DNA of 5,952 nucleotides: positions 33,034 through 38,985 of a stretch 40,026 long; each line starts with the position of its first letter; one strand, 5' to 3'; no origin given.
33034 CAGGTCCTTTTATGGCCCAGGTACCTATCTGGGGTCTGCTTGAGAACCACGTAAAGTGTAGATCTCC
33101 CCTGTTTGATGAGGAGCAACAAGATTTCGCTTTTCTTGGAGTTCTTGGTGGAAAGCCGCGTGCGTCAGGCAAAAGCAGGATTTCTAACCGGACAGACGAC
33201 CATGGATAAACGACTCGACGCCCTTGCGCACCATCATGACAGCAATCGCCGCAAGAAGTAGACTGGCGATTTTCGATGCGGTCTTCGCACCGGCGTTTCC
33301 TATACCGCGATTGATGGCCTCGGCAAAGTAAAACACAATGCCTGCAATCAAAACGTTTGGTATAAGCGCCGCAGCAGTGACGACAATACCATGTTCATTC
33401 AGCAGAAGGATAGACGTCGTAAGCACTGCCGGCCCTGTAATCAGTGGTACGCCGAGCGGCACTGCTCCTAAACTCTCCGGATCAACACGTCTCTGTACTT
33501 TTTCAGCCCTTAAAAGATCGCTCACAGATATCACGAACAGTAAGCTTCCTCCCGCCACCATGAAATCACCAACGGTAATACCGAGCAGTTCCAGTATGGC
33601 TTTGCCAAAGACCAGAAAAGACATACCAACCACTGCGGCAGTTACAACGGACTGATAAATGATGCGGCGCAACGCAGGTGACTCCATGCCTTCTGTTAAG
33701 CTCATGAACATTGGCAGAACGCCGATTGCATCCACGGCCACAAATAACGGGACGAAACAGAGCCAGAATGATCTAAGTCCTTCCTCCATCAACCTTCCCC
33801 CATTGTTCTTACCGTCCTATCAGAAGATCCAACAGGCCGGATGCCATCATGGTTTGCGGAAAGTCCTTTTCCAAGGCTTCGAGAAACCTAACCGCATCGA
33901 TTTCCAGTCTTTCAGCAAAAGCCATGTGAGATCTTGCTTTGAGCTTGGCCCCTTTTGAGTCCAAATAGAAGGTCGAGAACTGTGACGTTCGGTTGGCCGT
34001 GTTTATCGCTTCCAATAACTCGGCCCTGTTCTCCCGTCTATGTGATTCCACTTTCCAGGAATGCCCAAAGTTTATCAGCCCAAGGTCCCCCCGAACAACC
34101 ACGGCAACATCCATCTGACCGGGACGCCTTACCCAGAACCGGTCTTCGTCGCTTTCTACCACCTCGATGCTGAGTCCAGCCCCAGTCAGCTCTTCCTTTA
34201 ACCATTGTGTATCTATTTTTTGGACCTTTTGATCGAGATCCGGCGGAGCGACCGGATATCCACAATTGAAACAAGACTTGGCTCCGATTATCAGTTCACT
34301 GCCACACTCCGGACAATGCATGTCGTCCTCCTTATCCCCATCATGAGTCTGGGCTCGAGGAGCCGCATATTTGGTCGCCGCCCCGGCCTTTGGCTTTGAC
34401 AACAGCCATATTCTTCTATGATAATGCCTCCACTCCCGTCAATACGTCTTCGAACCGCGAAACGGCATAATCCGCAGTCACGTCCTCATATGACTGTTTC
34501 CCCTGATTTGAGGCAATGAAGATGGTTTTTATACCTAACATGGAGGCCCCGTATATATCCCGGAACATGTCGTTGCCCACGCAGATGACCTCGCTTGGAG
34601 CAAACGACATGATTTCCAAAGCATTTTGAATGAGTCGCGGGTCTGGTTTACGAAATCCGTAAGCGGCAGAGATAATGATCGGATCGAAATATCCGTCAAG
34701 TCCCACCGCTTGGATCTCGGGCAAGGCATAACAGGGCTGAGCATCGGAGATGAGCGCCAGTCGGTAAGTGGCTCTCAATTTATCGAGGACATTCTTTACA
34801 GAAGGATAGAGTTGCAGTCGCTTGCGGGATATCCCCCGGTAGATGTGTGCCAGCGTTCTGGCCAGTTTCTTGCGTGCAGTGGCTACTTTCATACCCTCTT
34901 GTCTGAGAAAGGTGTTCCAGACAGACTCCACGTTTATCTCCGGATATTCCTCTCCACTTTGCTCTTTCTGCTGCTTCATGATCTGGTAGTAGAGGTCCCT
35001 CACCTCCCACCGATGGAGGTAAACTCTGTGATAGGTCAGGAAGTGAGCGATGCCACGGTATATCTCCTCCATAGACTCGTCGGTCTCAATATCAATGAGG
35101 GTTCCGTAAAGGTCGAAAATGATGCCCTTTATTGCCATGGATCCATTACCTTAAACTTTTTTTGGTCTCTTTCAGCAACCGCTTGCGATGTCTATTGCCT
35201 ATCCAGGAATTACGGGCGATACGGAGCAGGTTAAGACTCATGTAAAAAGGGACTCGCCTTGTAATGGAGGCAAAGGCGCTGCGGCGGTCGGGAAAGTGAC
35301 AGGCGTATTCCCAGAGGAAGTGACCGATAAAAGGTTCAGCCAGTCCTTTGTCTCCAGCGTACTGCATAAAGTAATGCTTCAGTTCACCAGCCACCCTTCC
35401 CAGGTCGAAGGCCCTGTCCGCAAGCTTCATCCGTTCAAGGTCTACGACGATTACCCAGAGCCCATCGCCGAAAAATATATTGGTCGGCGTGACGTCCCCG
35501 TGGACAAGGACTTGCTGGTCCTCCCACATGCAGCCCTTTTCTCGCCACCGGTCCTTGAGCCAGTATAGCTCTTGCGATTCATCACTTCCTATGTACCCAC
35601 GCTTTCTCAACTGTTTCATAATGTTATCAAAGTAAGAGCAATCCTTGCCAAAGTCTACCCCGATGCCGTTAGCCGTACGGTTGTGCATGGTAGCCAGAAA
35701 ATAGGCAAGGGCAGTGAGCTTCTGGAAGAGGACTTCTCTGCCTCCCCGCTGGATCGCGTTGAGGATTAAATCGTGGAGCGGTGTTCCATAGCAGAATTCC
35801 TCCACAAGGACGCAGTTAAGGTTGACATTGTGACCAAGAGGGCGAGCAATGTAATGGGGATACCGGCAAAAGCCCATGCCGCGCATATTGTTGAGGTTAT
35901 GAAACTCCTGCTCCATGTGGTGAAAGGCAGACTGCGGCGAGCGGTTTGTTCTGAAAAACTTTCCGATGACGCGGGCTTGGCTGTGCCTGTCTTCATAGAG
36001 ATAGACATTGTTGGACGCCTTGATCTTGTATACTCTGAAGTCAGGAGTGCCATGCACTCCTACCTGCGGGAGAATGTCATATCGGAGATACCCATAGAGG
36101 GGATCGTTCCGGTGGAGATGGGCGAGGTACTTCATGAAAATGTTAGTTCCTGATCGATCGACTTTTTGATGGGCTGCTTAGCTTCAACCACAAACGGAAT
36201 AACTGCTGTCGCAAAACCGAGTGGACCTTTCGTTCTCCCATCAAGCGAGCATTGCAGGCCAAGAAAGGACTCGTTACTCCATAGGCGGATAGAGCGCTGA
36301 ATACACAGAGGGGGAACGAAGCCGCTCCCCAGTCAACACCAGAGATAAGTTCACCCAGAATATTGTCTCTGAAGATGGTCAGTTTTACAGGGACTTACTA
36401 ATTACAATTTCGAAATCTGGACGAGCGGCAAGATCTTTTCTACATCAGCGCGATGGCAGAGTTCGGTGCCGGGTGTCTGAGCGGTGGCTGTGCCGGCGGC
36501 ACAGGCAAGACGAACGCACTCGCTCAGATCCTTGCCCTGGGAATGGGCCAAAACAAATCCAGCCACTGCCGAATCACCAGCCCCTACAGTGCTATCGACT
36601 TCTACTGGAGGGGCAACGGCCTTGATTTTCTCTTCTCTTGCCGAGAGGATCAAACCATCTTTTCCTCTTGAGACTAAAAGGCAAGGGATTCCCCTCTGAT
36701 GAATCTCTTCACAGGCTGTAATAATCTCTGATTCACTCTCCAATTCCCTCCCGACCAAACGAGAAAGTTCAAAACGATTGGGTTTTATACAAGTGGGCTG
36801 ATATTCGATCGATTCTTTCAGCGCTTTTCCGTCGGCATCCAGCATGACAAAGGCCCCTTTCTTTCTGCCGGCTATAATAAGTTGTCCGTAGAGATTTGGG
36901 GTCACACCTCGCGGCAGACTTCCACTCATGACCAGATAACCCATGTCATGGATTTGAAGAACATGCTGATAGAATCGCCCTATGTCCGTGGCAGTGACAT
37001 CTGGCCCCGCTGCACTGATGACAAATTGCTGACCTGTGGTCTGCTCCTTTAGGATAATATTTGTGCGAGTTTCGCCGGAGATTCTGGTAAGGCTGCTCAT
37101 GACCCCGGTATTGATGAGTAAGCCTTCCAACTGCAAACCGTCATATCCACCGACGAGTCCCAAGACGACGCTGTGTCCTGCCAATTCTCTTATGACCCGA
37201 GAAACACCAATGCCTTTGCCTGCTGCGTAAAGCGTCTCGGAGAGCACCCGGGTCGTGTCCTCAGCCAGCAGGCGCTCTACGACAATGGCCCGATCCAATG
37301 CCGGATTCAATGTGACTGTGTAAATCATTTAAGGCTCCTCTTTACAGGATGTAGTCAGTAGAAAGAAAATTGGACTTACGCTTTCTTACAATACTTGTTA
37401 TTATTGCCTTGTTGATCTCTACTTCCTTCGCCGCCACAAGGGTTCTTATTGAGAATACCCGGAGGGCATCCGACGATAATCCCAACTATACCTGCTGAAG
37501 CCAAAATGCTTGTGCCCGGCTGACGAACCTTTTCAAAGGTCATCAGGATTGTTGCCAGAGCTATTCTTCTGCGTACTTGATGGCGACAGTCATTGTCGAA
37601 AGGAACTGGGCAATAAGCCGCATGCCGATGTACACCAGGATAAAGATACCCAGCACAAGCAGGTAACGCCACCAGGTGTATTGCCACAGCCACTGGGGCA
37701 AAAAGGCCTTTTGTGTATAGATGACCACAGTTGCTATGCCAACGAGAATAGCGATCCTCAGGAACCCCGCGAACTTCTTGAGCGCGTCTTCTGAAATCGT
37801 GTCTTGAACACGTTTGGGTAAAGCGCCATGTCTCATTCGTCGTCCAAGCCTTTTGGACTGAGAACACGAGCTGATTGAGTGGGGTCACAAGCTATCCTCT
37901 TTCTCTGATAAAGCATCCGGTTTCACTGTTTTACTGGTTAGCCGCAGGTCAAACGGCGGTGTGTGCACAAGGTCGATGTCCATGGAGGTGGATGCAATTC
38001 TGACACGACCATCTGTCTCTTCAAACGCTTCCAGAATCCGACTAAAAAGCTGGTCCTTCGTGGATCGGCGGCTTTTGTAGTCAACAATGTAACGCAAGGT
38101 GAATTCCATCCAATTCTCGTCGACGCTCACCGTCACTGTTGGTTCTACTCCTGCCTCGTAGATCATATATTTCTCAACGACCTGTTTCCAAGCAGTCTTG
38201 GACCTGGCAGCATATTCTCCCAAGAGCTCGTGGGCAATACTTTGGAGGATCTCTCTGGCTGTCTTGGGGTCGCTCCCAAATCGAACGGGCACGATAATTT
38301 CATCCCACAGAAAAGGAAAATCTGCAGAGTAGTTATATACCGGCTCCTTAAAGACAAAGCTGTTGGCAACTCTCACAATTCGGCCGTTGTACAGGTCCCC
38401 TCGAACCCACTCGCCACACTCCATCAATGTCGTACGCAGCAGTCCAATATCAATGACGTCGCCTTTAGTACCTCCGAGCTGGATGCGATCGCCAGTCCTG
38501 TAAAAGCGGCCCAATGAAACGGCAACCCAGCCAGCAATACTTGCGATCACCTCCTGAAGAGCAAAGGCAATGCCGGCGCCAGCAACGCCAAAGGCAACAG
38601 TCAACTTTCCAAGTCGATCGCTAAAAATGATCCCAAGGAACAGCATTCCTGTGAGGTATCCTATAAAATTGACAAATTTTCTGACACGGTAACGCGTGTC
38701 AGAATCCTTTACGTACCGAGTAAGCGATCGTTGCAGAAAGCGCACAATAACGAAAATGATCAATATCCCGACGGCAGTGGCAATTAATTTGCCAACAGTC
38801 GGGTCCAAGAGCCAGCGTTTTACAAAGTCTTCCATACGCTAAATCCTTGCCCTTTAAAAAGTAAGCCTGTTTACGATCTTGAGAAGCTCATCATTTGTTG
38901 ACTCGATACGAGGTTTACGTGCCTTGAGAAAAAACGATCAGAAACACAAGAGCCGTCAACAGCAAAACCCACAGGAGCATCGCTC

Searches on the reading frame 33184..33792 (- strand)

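Call 34: search_protein_families(library=pfam, proteins=[window:33184-33792:-], max_evalue=0.0001)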
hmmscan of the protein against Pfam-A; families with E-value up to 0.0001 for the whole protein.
window:33184-33792:- (202 aa): 1 family
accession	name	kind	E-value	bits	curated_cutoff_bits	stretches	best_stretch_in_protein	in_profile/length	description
PF01914.23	MarC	-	1.4e-34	119.7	23.9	1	7-194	2-201/203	MarC family integral membrane protein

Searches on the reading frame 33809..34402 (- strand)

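Call 34: search_protein_families(library=pfam, proteins=[window:33809-34402:-], max_evalue=0.0001)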
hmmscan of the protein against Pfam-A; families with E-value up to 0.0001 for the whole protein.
window:33809-34402:- (197 aa): 3 families
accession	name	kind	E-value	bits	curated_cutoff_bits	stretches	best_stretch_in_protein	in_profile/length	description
PF10722.14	YbjN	-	3.3e-07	31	22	1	67-151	4-87/126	Putative bacterial sensory transduction regulator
PF13240.11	Zn_Ribbon_1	-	1.4e-05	25.1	25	1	29-51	1-23/23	zinc-ribbon domain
PF13248.11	Zn_ribbon_3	-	8e-05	22.4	27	0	30-50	5-25/26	zinc-ribbon domain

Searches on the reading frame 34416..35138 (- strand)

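Call 34: search_protein_families(library=pfam, proteins=[window:34416-35138:-], max_evalue=0.0001)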
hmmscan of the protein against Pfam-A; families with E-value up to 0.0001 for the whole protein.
window:34416-35138:- (240 aa): 3 families
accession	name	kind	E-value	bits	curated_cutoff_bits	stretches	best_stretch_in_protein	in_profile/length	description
PF13419.12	HAD_2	-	1.4e-20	74.6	23.8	1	6-207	1-177/178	Haloacid dehalogenase-like hydrolase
PF00702.32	Hydrolase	-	6.4e-19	69.5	26.4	1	3-198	1-187/191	haloacid dehalogenase-like hydrolase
PF13242.12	Hydrolase_like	-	3.8e-07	30.4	22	1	162-225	2-68/75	HAD-hyrolase-like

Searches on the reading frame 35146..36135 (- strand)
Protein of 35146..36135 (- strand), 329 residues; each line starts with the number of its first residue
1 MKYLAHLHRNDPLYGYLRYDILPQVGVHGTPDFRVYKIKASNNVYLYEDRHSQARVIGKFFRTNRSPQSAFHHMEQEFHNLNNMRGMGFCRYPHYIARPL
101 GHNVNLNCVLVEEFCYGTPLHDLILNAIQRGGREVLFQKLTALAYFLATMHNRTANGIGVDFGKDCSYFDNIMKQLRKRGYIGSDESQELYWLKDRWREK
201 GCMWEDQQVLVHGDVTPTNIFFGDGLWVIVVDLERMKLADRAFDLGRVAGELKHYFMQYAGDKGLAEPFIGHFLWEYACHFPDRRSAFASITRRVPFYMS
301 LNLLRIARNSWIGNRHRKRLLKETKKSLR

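Call 34: search_protein_families(library=pfam, proteins=[window:35146-36135:-], max_evalue=0.0001)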
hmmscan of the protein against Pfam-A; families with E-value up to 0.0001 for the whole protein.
window:35146-36135:- (329 aa): 1 family
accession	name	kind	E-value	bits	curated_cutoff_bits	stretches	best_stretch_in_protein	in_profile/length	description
PF01636.29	APH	-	1.1e-11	45.3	23.2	1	37-254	6-211/239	Phosphotransferase enzyme family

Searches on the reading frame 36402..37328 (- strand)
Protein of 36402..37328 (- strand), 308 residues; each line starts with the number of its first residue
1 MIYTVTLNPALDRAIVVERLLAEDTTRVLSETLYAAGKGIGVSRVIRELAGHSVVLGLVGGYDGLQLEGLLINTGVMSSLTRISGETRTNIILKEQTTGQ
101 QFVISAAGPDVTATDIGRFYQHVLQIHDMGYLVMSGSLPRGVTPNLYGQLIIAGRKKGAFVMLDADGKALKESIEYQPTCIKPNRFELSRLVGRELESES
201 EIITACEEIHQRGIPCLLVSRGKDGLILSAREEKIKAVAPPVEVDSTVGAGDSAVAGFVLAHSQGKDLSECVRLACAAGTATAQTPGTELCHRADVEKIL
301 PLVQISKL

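Call 35: search_protein_families(library=pfam, proteins=[window:36402-37328:-], max_evalue=0.0001)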
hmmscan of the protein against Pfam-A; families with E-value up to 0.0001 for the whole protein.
window:36402-37328:- (308 aa): 2 families
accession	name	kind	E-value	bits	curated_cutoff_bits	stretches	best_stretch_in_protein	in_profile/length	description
PF00294.29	PfkB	-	1.2e-47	163.2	25.8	1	12-291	13-298/302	pfkB family carbohydrate kinase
PF08543.17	Phos_pyr_kin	-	7.4e-07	29.2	27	1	157-276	99-225/246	Phosphomethylpyrimidine kinase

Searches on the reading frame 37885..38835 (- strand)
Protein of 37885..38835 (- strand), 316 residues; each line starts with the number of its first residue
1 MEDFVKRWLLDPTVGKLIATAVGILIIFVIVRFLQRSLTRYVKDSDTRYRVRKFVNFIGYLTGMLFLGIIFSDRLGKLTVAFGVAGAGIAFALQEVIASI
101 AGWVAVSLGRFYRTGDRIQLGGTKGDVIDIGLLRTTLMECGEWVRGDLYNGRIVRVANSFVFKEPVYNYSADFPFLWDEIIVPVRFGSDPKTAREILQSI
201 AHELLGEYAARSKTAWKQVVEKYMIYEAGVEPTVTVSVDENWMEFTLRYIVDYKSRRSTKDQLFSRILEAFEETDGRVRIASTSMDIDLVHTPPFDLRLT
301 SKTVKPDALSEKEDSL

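Call 35: search_protein_families(library=pfam, proteins=[window:37885-38835:-], max_evalue=0.0001)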
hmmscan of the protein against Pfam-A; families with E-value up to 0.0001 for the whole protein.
window:37885-38835:- (316 aa): 1 family
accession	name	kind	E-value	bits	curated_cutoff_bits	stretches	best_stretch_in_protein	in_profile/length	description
PF00924.24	MS_channel_2nd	-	2.1e-09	37.8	20.2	1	96-170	2-67/68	Mechanosensitive ion channel, beta-domain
